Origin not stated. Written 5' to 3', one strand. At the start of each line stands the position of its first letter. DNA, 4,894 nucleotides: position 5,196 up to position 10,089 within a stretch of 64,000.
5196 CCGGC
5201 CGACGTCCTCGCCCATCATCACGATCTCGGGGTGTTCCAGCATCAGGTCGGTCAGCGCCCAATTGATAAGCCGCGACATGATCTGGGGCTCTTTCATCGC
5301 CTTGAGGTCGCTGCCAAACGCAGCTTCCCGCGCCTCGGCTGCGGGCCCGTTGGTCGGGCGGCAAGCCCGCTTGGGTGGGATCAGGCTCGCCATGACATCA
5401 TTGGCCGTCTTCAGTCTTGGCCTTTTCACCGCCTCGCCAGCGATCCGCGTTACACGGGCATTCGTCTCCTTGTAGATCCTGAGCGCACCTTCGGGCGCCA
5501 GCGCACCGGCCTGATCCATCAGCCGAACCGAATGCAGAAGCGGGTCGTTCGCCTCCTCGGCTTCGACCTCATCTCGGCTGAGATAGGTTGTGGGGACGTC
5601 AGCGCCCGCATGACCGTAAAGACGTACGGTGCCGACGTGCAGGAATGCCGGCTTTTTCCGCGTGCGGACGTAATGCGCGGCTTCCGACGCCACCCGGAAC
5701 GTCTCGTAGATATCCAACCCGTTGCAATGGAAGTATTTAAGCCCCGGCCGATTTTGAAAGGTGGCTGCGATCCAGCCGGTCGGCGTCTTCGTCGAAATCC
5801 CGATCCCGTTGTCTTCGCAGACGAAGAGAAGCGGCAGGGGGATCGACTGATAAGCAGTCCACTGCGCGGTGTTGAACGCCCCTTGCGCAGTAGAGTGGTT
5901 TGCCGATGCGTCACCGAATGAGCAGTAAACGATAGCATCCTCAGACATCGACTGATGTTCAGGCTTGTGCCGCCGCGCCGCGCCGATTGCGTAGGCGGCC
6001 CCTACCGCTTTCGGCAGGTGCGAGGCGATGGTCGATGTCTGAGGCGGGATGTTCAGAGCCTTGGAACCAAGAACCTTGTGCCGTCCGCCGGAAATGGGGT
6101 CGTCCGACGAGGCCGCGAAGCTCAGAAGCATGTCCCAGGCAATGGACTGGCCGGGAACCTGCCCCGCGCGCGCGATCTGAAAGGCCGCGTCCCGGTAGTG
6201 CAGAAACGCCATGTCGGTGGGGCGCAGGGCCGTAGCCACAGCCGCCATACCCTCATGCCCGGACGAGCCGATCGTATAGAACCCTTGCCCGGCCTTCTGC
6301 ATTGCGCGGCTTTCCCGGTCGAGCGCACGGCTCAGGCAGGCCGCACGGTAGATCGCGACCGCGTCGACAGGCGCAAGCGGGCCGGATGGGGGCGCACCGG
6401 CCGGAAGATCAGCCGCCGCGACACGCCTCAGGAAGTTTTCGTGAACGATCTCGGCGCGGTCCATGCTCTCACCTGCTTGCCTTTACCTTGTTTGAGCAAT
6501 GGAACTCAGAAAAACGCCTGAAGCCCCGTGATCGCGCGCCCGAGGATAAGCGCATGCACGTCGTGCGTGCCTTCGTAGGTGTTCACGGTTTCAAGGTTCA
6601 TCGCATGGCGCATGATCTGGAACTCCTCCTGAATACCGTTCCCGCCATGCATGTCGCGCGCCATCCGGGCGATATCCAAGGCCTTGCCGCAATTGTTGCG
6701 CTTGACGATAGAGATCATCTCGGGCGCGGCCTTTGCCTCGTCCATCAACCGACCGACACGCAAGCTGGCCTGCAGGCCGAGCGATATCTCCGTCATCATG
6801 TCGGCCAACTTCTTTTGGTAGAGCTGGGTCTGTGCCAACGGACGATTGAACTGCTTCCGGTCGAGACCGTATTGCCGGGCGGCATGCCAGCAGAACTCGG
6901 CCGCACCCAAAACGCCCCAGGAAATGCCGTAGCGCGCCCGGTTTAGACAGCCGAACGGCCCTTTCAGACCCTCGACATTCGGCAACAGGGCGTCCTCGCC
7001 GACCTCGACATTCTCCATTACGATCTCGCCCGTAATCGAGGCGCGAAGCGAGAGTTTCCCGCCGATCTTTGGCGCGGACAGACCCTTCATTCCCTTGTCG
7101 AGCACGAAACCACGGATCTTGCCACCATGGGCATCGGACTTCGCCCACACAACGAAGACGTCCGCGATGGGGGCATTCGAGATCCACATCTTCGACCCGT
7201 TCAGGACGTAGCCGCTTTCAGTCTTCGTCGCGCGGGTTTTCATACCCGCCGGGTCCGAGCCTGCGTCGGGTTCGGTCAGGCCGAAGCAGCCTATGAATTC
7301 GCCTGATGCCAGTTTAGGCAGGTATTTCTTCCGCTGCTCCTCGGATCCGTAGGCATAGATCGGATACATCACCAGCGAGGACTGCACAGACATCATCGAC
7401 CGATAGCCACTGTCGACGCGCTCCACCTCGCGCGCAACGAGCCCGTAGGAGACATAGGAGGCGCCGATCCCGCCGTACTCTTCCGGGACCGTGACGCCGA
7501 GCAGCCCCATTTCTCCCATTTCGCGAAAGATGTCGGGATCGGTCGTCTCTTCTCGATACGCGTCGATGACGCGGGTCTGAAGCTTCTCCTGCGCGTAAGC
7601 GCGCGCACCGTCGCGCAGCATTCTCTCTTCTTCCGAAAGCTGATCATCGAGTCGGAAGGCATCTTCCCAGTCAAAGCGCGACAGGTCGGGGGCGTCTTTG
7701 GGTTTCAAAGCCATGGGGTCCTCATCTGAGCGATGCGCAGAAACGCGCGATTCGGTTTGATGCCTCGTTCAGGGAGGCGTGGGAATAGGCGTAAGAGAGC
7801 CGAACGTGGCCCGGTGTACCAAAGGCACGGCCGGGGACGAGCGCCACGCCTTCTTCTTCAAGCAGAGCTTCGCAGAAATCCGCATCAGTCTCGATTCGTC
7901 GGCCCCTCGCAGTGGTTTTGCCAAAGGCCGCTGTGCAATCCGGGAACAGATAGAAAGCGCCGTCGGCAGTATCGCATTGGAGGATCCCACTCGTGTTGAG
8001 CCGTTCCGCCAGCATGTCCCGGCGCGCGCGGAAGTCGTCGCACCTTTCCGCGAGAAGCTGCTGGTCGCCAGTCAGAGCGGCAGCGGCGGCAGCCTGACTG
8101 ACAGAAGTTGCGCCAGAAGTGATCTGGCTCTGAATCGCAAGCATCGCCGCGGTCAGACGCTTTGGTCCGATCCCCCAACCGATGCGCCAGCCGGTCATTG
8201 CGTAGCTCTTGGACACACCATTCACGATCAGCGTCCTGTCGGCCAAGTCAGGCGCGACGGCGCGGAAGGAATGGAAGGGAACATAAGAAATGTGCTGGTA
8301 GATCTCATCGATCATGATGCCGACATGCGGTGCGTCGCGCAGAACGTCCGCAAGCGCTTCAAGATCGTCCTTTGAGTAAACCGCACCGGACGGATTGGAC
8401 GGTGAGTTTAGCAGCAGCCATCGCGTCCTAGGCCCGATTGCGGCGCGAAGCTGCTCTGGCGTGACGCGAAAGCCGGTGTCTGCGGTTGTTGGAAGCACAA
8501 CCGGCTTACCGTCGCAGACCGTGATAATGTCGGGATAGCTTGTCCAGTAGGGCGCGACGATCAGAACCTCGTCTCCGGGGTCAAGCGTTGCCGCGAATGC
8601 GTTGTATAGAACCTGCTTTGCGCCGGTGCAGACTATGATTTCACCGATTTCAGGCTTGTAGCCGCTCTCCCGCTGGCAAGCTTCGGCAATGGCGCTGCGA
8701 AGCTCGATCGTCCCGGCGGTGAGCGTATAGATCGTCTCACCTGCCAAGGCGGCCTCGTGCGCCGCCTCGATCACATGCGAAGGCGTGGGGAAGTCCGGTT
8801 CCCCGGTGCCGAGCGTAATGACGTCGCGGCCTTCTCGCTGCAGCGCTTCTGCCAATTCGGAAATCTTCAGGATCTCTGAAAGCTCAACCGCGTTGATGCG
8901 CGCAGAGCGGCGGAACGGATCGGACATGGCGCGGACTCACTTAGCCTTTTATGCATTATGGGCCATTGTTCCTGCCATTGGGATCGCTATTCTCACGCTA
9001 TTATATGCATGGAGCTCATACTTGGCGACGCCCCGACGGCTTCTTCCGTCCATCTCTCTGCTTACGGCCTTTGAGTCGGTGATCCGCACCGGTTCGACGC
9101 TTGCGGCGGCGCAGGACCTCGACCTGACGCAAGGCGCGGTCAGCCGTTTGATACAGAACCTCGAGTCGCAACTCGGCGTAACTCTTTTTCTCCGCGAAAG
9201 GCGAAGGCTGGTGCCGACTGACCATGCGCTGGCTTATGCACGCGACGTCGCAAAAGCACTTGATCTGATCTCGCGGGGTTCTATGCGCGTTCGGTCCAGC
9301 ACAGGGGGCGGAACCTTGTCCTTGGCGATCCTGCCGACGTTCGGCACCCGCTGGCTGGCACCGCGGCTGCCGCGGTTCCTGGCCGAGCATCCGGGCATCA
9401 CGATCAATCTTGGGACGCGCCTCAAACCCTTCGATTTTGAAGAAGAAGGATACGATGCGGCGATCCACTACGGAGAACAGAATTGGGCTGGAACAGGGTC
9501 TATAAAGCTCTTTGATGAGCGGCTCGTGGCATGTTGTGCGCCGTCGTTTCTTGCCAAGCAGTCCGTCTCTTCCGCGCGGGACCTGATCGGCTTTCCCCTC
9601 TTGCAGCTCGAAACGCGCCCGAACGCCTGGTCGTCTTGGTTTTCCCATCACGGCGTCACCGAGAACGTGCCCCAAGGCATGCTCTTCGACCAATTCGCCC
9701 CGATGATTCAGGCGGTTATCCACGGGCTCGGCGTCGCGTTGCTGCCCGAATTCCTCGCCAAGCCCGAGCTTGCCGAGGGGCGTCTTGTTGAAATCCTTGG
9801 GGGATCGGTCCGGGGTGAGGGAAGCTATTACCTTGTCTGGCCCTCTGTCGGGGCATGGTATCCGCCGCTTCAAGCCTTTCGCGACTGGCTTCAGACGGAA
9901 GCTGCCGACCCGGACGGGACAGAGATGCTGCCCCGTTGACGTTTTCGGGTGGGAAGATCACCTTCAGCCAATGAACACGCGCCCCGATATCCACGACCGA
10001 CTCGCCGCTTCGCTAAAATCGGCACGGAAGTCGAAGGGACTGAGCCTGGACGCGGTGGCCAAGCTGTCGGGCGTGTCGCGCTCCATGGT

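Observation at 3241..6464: Fused E1 alpha-beta TPP enzyme translationally coupled to a FabD-like acyltransferase: candidate non-canonical 2-oxoadipate to glutaryl-CoA module with no E2 or E3 in sight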

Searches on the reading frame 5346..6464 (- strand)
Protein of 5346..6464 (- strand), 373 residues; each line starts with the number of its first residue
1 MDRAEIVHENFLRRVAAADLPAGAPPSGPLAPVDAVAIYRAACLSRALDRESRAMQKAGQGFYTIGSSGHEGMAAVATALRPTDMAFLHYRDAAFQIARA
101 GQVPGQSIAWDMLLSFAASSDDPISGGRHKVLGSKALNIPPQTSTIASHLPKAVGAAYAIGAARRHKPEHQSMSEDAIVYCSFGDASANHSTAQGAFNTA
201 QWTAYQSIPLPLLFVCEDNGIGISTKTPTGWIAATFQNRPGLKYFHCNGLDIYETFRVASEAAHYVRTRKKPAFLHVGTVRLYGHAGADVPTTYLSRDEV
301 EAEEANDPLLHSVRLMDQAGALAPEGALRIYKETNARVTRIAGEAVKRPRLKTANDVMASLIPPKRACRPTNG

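Call 50: search_solved_structures(query=window:5346-6464:-, max_evalue=1e-8, show_alignments=2)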
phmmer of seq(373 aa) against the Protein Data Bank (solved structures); distinct sequences matched with E-value up to 1e-8: 22.
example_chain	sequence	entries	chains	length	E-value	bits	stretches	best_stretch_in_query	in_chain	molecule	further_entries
1um9_A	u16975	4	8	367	4.3e-19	72.2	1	38-345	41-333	2-oxo acid dehydrogenase alpha subunit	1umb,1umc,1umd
1dtw_A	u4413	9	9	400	5.9e-18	68.5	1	25-314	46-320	BRANCHED-CHAIN ALPHA-KETO ACID DEHYDROGENASE ALPHA SUBUNIT | 2-OXOISOVALERATE DEHYDROGENASE ALPHA SUBUNIT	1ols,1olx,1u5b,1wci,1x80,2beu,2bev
2bff_A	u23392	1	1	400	1.1e-17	67.7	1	25-314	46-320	2-OXOISOVALERATE DEHYDROGENASE ALPHA SUBUNIT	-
1x7x_A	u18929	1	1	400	1.1e-17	67.6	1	25-314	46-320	2-oxoisovalerate dehydrogenase alpha subunit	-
1x7w_A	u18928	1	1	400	1.1e-17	67.6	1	25-314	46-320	2-oxoisovalerate dehydrogenase alpha subunit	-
1x7y_A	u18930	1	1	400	1.5e-17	67.2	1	25-314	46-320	2-oxoisovalerate dehydrogenase alpha subunit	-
1x7z_A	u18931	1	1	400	1.5e-17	67.1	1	25-314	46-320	2-oxoisovalerate dehydrogenase alpha subunit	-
2j9f_A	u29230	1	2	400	2.9e-17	66.2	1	25-314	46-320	2-OXOISOVALERATE DEHYDROGENASE ALPHA SUBUNIT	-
1olu_A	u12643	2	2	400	3.5e-17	66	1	25-314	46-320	2-OXOISOVALERATE DEHYDROGENASE ALPHA SUBUNIT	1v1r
1v16_A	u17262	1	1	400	1.2e-16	64.2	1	25-314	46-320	2-OXOISOVALERATE DEHYDROGENASE ALPHA SUBUNIT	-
1v11_A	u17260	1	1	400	1.3e-16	64.1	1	25-314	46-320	2-OXOISOVALERATE DEHYDROGENASE ALPHA SUBUNIT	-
1v1m_A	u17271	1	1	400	2.2e-16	63.3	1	25-314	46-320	2-OXOISOVALERATE DEHYDROGENASE ALPHA SUBUNIT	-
2bfb_A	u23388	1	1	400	2.3e-16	63.3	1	25-314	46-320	2-OXOISOVALERATE DEHYDROGENASE ALPHA SUBUNIT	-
2bfc_A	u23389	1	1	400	4.3e-16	62.4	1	25-314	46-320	2-OXOISOVALERATE DEHYDROGENASE ALPHA SUBUNIT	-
2bfe_A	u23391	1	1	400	6.4e-16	61.8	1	25-314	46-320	2-OXOISOVALERATE DEHYDROGENASE ALPHA SUBUNIT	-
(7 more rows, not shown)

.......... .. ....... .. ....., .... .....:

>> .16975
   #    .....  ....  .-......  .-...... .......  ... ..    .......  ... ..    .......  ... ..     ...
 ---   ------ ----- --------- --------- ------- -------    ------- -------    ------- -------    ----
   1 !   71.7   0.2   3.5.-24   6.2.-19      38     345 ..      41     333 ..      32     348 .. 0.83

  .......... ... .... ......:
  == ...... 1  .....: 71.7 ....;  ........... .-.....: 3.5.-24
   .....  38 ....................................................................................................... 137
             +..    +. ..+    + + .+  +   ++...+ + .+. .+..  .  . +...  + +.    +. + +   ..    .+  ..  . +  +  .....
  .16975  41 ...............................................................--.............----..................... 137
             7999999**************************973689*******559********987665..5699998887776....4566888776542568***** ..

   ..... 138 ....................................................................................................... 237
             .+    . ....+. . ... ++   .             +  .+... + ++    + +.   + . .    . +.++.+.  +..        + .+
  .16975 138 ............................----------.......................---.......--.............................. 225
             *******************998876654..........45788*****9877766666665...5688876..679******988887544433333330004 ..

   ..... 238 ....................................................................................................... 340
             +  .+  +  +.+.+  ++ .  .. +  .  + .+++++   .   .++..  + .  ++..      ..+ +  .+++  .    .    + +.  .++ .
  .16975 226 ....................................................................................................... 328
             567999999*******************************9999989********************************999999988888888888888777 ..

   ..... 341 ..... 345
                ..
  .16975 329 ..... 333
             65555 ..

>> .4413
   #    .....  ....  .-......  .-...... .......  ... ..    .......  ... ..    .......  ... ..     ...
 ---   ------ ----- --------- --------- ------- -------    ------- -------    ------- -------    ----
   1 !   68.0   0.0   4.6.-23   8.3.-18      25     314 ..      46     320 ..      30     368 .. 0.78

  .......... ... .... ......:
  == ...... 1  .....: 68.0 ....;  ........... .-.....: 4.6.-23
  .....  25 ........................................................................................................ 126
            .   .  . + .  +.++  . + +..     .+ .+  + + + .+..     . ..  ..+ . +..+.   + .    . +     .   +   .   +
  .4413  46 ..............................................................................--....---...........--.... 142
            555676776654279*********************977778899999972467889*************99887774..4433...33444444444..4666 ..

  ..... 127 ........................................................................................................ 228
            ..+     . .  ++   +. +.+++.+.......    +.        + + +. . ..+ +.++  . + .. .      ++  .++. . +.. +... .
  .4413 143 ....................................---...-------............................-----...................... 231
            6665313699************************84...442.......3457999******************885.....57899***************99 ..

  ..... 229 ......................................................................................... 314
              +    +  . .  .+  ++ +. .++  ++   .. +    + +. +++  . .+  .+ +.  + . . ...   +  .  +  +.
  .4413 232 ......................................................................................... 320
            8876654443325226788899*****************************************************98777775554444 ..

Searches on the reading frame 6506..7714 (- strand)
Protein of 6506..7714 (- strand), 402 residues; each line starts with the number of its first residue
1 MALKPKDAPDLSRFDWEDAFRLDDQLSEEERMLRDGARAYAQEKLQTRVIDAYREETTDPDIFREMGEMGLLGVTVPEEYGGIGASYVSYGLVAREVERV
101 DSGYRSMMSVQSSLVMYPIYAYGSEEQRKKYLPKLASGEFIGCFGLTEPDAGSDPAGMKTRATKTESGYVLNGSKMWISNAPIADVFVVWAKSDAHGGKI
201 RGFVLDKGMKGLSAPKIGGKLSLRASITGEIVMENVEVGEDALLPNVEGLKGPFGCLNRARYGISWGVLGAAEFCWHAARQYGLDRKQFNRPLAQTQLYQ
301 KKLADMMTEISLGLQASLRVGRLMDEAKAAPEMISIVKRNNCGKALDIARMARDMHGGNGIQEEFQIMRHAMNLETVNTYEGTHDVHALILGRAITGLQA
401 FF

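Call 3: search_protein_families(library=pfam, proteins=[window:6506-7714:-])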
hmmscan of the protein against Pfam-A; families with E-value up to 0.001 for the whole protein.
window:6506-7714:- (402 aa): 4 families
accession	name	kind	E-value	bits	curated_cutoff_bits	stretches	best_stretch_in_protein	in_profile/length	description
PF02771.21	Acyl-CoA_dh_N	-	2e-40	138.1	22.9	1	27-139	1-113/113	Acyl-CoA dehydrogenase, N-terminal domain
PF02770.24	Acyl-CoA_dh_M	-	1e-24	87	33.3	1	143-236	1-97/97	Acyl-CoA dehydrogenase, middle domain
PF00441.29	Acyl-CoA_dh_1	-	3.9e-24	85.9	22.4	1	249-395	3-149/150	Acyl-CoA dehydrogenase, C-terminal domain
PF08028.16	Acyl-CoA_dh_2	-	0.00016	22.4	22.7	1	263-383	2-132/134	Acyl-CoA dehydrogenase, C-terminal domain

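Call 7: search_protein_families(library=ncbifam, proteins=[window:6506-7714:-], max_evalue=0.01)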
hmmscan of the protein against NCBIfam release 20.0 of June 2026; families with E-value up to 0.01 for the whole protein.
window:6506-7714:- (402 aa): 22 families
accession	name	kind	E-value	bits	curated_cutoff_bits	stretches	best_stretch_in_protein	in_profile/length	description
NF052270.1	Staph_DH_FadE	equivalog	2.7e-76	256.9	600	1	16-401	11-399/400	acyl-CoA dehydrogenase FadE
NF042972.1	AcrlCoAredClosAcrC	equivalog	5.7e-68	229.3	640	1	23-396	2-377/378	acryloyl-CoA reductase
NF058590.1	AcCoDHFadEBacil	equivalog_domain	7.5e-67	226.2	600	1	24-329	19-325/586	acyl-CoA dehydrogenase FadE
NF045552.1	GlutCoADH_Des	equivalog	2.5e-65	221.2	470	1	24-391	3-375/387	glutaryl-CoA dehydrogenase Acd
NF053553.1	prodigi_MBC_PigA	equivalog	1.5e-49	169.2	500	1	23-395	2-379/381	prodigiosin MBC biosynthesis dehydrogenase PigA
NF042439.1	SulpropCoADesulf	equivalog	2.1e-46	158.4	600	1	36-387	3-362/379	3-sulfinopropanoyl-CoA desulfinase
NF043006.1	CyhCrbnylCoADH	equivalog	1.4e-44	152.7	650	1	27-396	5-376/380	cyclohexane-1-carbonyl-CoA dehydrogenase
NF045652.1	ProlPCPDhRedW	equivalog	2.1e-44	151.9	650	1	29-314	3-293/376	L-prolyl-[peptidyl-carrier protein] dehydrogenase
NF008997.0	PRK12341.1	equivalog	1e-36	126.8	537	1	23-395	2-376/382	acyl-CoA dehydrogenase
TIGR03207.1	cyc_hxne_CoA_dh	equivalog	9.6e-33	113.4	575.35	1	26-393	1-369/372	cyclohexanecarboxyl-CoA dehydrogenase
NF002885.1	PRK03354.1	equivalog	1.4e-31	109.9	540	1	23-395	2-373/378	crotonobetainyl-CoA dehydrogenase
NF007000.1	PRK09463.1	subfamily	2e-26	92.6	600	1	23-187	40-212/726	acyl-CoA dehydrogenase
TIGR03204.1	pimC_large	equivalog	1.2e-22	80.4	623.85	1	26-320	4-301/395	pimeloyl-CoA dehydrogenase large subunit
NF009586.0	PRK13026.1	subfamily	5.7e-21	74.5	608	1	22-187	73-247/777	acyl-CoA dehydrogenase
TIGR03203.1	pimD_small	equivalog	1.9e-18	66.7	652.7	1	25-388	3-369/378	pimeloyl-CoA dehydrogenase small subunit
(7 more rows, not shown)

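Call 37: search_solved_structures(query=window:6506-7714:-, max_evalue=1e-20)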
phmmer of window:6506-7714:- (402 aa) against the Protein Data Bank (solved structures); distinct sequences matched with E-value up to 1e-20: 73 (the best 60 are shown).
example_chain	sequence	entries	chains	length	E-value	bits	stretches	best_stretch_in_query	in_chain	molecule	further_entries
4w9u_A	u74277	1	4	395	6.8e-216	719.9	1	12-402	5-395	Acyl-CoA dehydrogenase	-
3gnc_A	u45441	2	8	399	2.9e-185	619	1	12-402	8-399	Glutaryl-CoA dehydrogenase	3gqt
3eom_A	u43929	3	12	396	3.1e-185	618.9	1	12-402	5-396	Glutaryl-CoA dehydrogenase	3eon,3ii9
3d6b_A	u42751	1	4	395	3.3e-185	618.8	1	13-402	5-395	Glutaryl-CoA dehydrogenase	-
1sir_A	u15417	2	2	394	6.8e-172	575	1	13-401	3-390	Glutaryl-CoA dehydrogenase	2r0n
1siq_A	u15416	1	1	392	1e-171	574.4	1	14-401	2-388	Glutaryl-CoA dehydrogenase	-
2r0m_A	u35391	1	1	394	1.8e-171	573.6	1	13-401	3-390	Glutaryl-CoA dehydrogenase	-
2eba_A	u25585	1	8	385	7.2e-122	410.3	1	18-401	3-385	Putative glutaryl-CoA dehydrogenase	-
3sf6_A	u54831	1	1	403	1.9e-110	372.8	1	13-401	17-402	Glutaryl-CoA dehydrogenase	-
3swo_A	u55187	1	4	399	7.4e-104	351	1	18-401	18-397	Glutaryl-CoA dehydrogenase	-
2ix5_A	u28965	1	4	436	1.8e-67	231.2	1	17-401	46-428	ACYL-COENZYME A OXIDASE 4, PEROXISOMAL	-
2ix6_A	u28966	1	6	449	2e-67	231.1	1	17-401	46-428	ACYL-COENZYME A OXIDASE 4, PEROXISOMAL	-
4l1f_A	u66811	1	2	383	4.2e-66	226.7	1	23-395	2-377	Acyl-CoA dehydrogenase domain protein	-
4o5m_A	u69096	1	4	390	7.8e-61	209.4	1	25-395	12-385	Isovaleryl-CoA dehydrogenase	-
4n5f_A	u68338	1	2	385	9.8e-61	209.1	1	21-394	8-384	Putative acyl-CoA dehydrogenase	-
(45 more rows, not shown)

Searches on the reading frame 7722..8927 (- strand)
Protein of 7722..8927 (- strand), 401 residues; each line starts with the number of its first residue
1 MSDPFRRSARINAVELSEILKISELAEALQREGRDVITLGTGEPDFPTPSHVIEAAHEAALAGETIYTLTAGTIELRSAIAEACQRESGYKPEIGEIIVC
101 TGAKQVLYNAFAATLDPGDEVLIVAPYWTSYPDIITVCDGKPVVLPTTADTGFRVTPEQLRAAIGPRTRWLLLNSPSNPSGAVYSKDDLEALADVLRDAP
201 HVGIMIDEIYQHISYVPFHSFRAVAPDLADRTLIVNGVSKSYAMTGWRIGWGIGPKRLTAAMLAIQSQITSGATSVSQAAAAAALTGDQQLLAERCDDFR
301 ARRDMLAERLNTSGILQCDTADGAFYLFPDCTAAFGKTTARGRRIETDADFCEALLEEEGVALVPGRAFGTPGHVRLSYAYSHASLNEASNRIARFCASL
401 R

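Call 3: search_protein_families(library=pfam, proteins=[window:7722-8927:-])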
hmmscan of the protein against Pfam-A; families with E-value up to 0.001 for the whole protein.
window:7722-8927:- (401 aa): 1 family
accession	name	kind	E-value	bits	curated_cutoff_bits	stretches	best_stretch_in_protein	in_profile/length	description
PF00155.27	Aminotran_1_2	-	1.2e-71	242.2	19.7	1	35-393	2-361/361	Aminotransferase class I and II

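Call 7: search_protein_families(library=ncbifam, proteins=[window:7722-8927:-], max_evalue=0.01)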
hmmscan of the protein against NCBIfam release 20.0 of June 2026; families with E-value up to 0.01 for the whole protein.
window:7722-8927:- (401 aa): 68 families (the best 25 are shown)
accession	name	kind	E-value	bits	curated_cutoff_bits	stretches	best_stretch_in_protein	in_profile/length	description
NF004769.0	PRK06107.1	equivalog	3.5e-145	483.8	617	1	5-401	4-402/402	aspartate transaminase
NF041091.1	asp_aminotase_Arch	equivalog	3.4e-104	348.7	550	1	9-397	2-375/376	aspartate aminotransferase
NF005817.0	PRK07683.1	equivalog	1.6e-88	297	575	1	9-398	7-382/387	aminotransferase A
NF005816.0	PRK07682.1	equivalog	4e-81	272.6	620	1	8-398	7-384/390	aminotransferase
NF041364.1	GntC_guanitoxin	equivalog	9.2e-80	268.2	415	1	37-396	1-356/356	guanitoxin biosynthesis PLP-dependent (S)-gamma-hydroxy-L-arginine cyclodehydratase GntC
NF005601.0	PRK07337.1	equivalog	1.2e-78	265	496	1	6-396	7-391/394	pyridoxal phosphate-dependent aminotransferase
NF004770.0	PRK06108.1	subfamily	1.4e-78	264.4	422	1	10-398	16-393/396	pyridoxal phosphate-dependent aminotransferase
NF006514.0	PRK08960.1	equivalog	1.8e-74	250.9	554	1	7-397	5-385/388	pyridoxal phosphate-dependent aminotransferase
NF004975.0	PRK06348.1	equivalog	3e-74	250.3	549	1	27-396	22-382/384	pyridoxal phosphate-dependent aminotransferase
NF005588.0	PRK07309.1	equivalog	3.1e-71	240.3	576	1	12-398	12-387/391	pyridoxal phosphate-dependent aminotransferase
NF005855.0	PRK07777.1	equivalog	8.1e-67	226.2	553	1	34-395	28-386/391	pyridoxal phosphate-dependent aminotransferase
NF006229.0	PRK08361.1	equivalog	5.5e-64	216.6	624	1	10-395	13-386/391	aspartate aminotransferase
NF006569.0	PRK09082.1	subfamily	1.3e-62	212.1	420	1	34-395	30-385/386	methionine aminotransferase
NF006488.0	PRK08912.1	equivalog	2.4e-61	207.8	498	1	33-397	25-384/387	aminotransferase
NF006756.0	PRK09276.1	subfamily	2.9e-61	207.5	507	1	7-395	4-384/387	LL-diaminopimelate aminotransferase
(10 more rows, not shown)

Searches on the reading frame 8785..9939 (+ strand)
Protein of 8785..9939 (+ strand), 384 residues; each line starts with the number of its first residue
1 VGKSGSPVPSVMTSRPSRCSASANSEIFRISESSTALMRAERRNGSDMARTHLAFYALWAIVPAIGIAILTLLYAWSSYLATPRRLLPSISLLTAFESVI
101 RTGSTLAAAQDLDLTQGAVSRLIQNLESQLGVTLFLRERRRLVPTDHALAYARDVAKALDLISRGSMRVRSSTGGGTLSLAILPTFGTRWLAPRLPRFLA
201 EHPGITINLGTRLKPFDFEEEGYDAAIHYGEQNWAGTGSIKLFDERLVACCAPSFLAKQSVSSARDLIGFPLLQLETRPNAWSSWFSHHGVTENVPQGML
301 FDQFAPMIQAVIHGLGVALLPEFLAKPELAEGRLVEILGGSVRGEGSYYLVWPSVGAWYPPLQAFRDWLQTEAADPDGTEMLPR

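Call 52: search_protein_families(library=pfam, proteins=[window:8785-9939:+], max_evalue=0.00001)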
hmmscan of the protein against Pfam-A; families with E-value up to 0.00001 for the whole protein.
window:8785-9939:+ (384 aa): 2 families
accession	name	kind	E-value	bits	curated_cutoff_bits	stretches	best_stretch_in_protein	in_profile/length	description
PF03466.25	LysR_substrate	-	1.5e-39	136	28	1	175-373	5-208/209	LysR substrate binding domain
PF00126.33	HTH_1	-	3.1e-17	62.7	26.6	1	92-148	3-59/60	Bacterial regulatory helix-turn-helix protein, lysR family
